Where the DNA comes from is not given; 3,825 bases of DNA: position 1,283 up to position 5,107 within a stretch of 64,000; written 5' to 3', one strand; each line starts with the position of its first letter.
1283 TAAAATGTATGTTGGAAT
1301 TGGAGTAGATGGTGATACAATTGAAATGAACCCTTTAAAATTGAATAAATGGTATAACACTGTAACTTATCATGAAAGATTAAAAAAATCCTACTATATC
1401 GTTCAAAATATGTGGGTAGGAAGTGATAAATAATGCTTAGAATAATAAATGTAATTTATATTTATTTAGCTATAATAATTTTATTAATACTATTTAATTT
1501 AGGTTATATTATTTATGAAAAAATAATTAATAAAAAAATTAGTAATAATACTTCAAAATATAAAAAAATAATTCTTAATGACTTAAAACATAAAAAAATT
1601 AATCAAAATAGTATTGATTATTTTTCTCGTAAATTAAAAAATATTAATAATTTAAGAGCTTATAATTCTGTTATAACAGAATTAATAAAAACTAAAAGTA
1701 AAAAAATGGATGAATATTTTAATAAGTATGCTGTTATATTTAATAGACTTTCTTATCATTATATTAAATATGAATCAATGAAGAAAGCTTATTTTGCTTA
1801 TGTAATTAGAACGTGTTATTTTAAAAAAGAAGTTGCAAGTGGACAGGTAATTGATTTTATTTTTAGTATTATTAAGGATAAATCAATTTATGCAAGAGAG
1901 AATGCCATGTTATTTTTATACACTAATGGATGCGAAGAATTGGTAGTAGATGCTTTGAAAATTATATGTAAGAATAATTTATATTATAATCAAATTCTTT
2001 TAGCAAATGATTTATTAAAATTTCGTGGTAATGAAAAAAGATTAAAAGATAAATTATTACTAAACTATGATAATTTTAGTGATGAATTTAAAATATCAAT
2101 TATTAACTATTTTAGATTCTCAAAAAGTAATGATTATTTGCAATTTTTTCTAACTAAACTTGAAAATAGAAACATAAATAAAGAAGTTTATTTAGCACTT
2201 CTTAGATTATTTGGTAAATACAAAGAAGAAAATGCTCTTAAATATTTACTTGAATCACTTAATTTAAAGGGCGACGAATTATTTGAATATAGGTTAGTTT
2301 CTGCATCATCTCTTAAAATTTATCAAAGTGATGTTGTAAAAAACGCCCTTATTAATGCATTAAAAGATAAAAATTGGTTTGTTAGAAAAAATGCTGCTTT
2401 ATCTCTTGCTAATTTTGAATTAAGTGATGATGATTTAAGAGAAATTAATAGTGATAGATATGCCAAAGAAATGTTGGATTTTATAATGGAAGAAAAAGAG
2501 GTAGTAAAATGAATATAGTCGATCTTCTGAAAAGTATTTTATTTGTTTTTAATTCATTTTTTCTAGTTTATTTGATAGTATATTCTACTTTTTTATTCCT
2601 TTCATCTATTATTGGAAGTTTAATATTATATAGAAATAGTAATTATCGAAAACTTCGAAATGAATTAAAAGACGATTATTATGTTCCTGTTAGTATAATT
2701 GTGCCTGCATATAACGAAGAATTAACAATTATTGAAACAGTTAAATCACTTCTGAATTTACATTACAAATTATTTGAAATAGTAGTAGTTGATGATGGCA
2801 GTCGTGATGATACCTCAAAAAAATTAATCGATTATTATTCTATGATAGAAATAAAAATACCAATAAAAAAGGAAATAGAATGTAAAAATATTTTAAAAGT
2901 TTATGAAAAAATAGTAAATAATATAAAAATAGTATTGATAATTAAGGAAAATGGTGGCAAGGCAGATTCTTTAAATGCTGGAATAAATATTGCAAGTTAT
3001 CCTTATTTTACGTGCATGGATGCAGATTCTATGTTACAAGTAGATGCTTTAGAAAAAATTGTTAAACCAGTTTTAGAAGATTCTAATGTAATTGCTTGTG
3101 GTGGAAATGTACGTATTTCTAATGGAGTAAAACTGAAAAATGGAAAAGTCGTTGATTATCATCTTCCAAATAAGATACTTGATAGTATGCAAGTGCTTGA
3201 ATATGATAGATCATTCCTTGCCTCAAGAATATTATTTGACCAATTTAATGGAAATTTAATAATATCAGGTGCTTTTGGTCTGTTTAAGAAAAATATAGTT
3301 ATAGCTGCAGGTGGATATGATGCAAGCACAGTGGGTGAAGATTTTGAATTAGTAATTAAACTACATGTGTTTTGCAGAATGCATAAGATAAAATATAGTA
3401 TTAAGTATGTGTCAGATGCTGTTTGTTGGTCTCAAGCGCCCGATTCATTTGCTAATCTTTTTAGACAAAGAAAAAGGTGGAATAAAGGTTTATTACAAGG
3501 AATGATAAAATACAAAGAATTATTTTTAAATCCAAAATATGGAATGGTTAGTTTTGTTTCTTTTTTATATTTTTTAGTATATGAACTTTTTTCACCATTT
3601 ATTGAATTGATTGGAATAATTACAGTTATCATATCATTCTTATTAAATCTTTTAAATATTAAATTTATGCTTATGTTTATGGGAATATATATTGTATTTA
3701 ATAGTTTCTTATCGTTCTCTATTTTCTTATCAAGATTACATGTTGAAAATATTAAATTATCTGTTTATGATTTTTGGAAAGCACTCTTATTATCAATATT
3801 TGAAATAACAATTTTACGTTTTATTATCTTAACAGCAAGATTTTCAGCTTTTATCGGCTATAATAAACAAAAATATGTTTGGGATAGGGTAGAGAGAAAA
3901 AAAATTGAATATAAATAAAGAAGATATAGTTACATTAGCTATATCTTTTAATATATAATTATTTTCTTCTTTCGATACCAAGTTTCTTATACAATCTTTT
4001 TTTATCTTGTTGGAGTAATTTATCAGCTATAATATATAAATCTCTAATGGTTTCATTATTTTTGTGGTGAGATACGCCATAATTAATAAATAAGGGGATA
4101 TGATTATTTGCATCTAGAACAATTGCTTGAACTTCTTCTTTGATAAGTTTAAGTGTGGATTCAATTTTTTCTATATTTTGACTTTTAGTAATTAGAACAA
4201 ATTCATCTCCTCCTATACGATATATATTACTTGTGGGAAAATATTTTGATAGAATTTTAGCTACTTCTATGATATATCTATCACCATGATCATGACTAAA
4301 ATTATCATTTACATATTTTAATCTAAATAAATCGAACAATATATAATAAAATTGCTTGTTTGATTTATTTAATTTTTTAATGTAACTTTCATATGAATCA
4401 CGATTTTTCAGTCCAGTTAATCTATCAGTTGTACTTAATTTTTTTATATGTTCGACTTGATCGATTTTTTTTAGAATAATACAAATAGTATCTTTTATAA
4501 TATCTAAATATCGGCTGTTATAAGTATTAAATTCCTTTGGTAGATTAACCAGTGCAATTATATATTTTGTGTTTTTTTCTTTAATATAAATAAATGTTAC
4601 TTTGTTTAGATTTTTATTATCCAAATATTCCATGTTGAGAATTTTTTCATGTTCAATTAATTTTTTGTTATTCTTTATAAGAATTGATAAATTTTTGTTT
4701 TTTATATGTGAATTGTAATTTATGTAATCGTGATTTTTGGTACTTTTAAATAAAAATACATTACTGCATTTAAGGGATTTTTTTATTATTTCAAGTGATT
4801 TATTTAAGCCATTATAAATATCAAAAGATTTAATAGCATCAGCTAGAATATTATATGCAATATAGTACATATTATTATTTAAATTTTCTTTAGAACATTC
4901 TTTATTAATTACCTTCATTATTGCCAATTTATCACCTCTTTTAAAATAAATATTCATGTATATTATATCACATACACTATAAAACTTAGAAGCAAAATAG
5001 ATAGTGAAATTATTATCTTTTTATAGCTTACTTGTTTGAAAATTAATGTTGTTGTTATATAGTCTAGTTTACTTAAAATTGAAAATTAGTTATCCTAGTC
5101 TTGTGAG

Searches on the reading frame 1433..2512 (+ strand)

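Call 59: search_protein_families(library=pfam, proteins=[window:1433-2512:+], max_evalue=0.00001)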
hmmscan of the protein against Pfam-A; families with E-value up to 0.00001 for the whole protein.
window:1433-2512:+ (359 aa): 1 family
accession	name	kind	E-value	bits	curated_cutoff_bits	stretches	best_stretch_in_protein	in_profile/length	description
PF13646.12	HEAT_2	-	6.6e-09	36.4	27.7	0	285-330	15-60/88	HEAT repeats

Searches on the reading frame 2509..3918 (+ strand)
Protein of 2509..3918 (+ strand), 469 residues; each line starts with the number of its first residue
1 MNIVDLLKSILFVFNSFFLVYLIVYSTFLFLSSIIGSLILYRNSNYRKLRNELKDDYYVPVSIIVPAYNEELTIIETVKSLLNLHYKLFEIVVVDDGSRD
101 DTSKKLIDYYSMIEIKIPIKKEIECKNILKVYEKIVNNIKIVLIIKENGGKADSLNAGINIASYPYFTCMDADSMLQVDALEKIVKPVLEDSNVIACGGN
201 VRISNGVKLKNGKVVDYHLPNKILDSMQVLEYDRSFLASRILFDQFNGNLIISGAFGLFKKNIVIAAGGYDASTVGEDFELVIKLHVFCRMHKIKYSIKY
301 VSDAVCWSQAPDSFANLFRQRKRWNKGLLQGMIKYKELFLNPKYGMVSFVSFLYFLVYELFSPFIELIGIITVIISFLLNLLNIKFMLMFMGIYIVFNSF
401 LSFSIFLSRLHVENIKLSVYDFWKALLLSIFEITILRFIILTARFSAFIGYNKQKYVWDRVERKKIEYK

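Call 59: search_protein_families(library=pfam, proteins=[window:2509-3918:+], max_evalue=0.00001)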
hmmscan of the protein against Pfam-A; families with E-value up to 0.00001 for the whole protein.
window:2509-3918:+ (469 aa): 5 families
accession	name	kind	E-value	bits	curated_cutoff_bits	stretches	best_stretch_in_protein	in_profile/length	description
PF00535.33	Glycos_transf_2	-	1.2e-28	100.6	23.3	2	62-110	1-49/168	Glycosyl transferase family 2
PF13641.12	Glyco_tranf_2_3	-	1.5e-20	74.7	27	1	61-326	3-229/230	Glycosyltransferase like family 2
PF13632.12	Glyco_trans_2_3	-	5.8e-16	59.3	27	1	166-392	1-191/198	Glycosyl transferase family group 2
PF03142.21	Chitin_synth_2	-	7e-07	28.7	27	0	158-207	196-245/527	Chitin synthase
PF10111.15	Glyco_tranf_2_2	-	1.2e-06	28.7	27.3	0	150-300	68-215/276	Glycosyltransferase like family 2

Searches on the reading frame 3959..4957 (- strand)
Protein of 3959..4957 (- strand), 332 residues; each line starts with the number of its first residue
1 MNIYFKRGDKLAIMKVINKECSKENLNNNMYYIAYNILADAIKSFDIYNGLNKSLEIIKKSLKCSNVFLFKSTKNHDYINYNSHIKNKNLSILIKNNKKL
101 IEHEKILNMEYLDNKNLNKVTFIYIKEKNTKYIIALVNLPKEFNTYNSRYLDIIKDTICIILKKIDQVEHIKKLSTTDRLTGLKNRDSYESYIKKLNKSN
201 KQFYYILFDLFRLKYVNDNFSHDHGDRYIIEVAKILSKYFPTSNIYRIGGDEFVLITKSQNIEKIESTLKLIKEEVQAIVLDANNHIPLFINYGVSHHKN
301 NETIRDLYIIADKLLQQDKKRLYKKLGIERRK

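Call 59: search_protein_families(library=pfam, proteins=[window:3959-4957:-], max_evalue=0.00001)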
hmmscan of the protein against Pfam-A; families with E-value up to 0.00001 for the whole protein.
window:3959-4957:- (332 aa): 1 family
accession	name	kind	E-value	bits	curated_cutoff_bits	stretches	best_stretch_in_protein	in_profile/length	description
PF00990.26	GGDEF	-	7.6e-22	78.2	23.8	1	176-321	2-157/161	Diguanylate cyclase, GGDEF domain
